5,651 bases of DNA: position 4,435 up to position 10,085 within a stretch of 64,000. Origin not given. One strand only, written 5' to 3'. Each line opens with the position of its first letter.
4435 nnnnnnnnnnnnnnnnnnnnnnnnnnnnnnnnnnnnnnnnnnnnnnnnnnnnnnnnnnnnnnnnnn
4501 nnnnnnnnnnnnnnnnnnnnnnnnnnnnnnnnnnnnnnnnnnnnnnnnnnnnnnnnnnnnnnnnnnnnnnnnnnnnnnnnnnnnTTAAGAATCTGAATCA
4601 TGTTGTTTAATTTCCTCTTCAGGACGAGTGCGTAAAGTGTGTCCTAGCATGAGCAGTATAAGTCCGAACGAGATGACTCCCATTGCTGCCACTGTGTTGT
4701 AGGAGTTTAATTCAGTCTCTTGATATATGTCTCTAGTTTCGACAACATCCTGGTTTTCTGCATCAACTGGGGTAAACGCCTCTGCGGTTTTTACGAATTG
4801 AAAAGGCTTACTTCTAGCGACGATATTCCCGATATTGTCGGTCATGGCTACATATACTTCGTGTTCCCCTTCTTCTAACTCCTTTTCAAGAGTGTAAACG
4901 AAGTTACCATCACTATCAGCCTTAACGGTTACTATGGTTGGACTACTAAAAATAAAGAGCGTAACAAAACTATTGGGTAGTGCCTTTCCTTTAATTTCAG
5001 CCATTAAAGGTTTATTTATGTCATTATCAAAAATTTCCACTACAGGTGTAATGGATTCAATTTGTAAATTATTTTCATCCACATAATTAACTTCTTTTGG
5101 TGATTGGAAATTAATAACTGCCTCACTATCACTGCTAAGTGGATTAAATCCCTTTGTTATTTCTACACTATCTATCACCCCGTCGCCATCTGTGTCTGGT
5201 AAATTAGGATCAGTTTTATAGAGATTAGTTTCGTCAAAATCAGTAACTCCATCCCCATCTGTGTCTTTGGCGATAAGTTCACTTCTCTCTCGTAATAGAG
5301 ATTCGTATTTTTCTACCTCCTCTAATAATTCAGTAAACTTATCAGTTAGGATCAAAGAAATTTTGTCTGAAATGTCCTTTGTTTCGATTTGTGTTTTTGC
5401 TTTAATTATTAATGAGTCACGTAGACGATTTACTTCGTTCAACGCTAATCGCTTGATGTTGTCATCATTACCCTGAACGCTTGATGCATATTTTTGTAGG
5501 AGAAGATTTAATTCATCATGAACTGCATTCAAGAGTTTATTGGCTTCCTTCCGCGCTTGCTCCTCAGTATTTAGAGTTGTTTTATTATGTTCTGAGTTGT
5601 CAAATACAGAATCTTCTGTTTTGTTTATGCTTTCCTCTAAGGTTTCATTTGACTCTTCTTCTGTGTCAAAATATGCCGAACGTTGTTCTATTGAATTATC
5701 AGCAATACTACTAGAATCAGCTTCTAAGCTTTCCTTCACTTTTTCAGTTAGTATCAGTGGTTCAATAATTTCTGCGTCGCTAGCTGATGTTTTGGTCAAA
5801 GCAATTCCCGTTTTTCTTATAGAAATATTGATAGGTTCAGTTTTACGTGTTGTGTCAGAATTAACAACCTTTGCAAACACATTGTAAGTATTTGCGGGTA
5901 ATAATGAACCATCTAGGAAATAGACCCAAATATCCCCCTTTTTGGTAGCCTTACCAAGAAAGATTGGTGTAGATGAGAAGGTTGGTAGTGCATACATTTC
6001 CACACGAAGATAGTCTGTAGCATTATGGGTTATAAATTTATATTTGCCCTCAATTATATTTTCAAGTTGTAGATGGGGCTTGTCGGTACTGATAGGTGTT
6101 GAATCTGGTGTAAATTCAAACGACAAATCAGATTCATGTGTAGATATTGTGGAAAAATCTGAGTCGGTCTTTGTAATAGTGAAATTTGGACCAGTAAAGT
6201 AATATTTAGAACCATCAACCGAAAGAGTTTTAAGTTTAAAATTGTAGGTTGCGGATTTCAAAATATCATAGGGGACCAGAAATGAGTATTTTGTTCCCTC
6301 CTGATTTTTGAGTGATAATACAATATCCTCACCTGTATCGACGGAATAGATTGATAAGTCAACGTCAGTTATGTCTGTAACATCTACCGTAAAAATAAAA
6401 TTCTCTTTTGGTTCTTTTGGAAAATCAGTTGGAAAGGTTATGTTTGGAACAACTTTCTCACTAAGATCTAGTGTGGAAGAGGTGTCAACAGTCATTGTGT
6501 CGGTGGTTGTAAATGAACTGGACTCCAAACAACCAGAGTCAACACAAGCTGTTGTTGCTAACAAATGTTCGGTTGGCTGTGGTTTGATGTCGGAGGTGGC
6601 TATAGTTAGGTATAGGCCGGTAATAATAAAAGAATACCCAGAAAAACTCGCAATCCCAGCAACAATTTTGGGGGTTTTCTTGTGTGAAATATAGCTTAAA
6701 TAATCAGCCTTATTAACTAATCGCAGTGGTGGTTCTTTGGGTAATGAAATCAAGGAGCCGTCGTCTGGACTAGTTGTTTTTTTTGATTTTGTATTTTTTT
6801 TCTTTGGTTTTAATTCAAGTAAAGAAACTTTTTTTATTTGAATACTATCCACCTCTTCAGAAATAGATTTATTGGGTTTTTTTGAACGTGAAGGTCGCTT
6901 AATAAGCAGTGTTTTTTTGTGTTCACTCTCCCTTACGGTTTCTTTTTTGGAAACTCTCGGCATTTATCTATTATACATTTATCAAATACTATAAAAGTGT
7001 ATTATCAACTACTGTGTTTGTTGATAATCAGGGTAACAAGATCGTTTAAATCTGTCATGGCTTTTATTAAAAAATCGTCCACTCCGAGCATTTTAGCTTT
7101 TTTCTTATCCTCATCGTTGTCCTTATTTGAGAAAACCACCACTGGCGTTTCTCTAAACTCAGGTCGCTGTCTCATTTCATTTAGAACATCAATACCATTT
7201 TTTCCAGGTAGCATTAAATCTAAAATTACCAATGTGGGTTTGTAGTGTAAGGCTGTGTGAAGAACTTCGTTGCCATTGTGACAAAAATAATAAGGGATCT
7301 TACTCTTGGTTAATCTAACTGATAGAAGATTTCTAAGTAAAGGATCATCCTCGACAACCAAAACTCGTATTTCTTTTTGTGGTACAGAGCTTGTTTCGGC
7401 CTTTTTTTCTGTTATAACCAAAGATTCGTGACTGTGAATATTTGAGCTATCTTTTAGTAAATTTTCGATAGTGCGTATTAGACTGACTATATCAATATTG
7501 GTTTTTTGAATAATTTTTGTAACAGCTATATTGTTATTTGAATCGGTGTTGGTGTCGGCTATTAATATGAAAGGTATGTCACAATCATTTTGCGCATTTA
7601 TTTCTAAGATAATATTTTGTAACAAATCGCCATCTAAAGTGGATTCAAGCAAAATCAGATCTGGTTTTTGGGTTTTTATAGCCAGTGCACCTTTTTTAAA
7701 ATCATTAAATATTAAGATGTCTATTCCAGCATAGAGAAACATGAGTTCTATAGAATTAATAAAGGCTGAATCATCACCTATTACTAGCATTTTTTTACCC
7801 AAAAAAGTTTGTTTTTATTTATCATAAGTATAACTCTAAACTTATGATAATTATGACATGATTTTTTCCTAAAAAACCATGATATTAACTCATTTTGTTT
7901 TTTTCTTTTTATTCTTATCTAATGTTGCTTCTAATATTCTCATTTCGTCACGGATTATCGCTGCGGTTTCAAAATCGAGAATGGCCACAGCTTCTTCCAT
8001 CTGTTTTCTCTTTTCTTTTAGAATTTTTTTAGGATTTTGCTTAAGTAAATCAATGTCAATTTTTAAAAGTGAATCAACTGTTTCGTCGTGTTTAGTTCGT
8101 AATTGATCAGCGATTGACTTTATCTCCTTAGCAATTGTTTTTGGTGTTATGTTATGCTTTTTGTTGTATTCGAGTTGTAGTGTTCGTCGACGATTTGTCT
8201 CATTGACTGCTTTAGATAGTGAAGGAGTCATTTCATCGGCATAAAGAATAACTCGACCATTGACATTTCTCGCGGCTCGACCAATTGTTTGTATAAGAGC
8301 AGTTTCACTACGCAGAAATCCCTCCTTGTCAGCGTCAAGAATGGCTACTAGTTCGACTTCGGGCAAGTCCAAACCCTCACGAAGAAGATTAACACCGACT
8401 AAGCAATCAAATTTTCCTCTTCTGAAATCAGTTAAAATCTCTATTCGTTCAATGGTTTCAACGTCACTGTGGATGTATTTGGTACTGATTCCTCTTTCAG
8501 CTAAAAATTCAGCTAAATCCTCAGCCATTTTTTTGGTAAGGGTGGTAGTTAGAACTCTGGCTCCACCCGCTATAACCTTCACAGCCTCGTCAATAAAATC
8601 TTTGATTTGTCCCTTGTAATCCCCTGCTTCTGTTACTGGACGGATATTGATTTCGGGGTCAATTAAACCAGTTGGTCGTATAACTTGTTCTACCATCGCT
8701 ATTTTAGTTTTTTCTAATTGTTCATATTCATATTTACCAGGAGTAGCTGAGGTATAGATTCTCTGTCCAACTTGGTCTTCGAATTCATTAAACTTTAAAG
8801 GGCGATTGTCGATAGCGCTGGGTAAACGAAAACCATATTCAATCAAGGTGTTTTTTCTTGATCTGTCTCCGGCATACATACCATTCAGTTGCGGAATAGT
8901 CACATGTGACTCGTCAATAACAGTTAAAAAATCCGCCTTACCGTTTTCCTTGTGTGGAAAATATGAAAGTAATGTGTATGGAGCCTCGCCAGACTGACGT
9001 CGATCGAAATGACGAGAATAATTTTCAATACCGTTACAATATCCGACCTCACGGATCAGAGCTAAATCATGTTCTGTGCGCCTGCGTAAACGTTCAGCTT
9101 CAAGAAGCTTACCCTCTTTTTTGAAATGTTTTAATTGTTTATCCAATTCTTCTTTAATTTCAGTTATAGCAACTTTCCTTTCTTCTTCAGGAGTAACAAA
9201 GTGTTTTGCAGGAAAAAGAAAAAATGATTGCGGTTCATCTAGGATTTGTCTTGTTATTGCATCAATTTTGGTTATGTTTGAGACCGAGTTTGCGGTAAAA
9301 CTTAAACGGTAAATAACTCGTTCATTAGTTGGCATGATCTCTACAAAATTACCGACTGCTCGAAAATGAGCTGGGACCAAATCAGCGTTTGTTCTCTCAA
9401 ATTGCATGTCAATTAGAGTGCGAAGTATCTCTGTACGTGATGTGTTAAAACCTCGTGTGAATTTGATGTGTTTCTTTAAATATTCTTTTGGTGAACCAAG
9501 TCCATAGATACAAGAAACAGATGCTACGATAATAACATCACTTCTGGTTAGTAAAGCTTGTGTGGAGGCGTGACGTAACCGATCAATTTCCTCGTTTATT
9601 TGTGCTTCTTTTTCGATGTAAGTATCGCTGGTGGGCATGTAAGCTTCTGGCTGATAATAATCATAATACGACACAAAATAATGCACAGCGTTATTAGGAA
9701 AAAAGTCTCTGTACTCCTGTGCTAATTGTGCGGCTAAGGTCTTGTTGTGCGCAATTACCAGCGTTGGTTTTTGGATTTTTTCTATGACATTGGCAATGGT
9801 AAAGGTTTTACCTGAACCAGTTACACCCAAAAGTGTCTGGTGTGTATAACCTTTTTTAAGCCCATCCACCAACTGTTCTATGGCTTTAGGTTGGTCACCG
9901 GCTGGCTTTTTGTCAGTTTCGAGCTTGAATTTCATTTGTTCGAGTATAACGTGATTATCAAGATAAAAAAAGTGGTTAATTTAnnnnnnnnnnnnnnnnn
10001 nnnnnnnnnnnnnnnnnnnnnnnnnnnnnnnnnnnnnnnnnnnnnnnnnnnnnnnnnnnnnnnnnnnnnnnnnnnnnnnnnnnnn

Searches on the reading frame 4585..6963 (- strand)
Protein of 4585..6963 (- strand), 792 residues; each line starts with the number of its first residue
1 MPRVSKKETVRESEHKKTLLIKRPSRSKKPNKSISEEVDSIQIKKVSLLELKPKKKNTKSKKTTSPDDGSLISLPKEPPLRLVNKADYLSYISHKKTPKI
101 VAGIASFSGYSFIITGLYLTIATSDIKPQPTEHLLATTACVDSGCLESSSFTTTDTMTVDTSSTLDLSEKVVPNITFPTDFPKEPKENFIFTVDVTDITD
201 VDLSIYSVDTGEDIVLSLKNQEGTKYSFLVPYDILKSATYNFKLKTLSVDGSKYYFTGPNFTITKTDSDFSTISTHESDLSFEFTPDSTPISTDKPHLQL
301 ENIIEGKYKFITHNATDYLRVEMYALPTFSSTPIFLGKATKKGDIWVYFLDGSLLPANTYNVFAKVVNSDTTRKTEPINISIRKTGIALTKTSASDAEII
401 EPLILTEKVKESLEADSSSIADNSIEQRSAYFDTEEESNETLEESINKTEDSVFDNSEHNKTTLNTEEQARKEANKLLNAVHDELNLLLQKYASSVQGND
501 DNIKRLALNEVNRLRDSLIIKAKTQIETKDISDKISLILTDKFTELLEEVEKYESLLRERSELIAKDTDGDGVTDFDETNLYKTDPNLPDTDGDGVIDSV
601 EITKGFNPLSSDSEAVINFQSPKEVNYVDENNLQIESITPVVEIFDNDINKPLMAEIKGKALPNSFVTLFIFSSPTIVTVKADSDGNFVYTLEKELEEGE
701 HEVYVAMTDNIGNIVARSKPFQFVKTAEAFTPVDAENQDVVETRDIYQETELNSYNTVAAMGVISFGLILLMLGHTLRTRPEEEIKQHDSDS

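Call 22: search_protein_families(library=pfam, proteins=[window:4585-6963:-], max_evalue=0.001)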
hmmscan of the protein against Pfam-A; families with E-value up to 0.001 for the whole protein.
window:4585-6963:- (792 aa): 3 families
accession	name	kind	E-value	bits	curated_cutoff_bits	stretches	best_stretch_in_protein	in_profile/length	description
PF19077.6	Big_13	-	5.9e-08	33.6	27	1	656-723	30-98/102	Bacterial Ig-like domain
PF18884.5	TSP3_bac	-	9e-07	29.1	25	0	567-589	1-22/22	Bacterial TSP3 repeat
PF17936.7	Big_6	-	0.00042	20.9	27.6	0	656-714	16-73/83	Bacterial Ig domain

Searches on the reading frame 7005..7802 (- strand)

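Call 22: search_protein_families(library=pfam, proteins=[window:7005-7802:-], max_evalue=0.001)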
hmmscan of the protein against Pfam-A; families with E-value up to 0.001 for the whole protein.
window:7005-7802:- (265 aa): 1 family
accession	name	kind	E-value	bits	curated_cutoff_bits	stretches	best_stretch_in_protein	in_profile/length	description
PF00072.30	Response_reg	-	3.7e-25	88.7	30.2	1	147-258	1-109/111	Response regulator receiver domain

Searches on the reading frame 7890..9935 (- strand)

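Call 22: search_protein_families(library=pfam, proteins=[window:7890-9935:-], max_evalue=0.001)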
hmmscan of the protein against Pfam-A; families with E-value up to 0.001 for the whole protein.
window:7890-9935:- (681 aa): 6 families
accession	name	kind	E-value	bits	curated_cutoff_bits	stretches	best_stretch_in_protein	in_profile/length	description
PF12344.14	UvrB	-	5.5e-21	74.6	27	1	564-606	1-43/43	Ultra-violet resistance protein B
PF00271.37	Helicase_C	-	7.9e-21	74.8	23.5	1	456-557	13-109/110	Helicase conserved C-terminal domain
PF17757.6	UvrB_inter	-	8e-18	64.8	22.9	1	157-246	1-91/91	UvrB interaction domain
PF04851.21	ResIII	-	8.4e-13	49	22.5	1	12-137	5-131/164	Type III restriction enzyme, res subunit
PF02151.25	UVR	-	3.6e-06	27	21.5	1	636-666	1-31/36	UvrB/uvrC motif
PF13604.12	AAA_30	-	0.00036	20.8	27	0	14-76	5-67/191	AAA domain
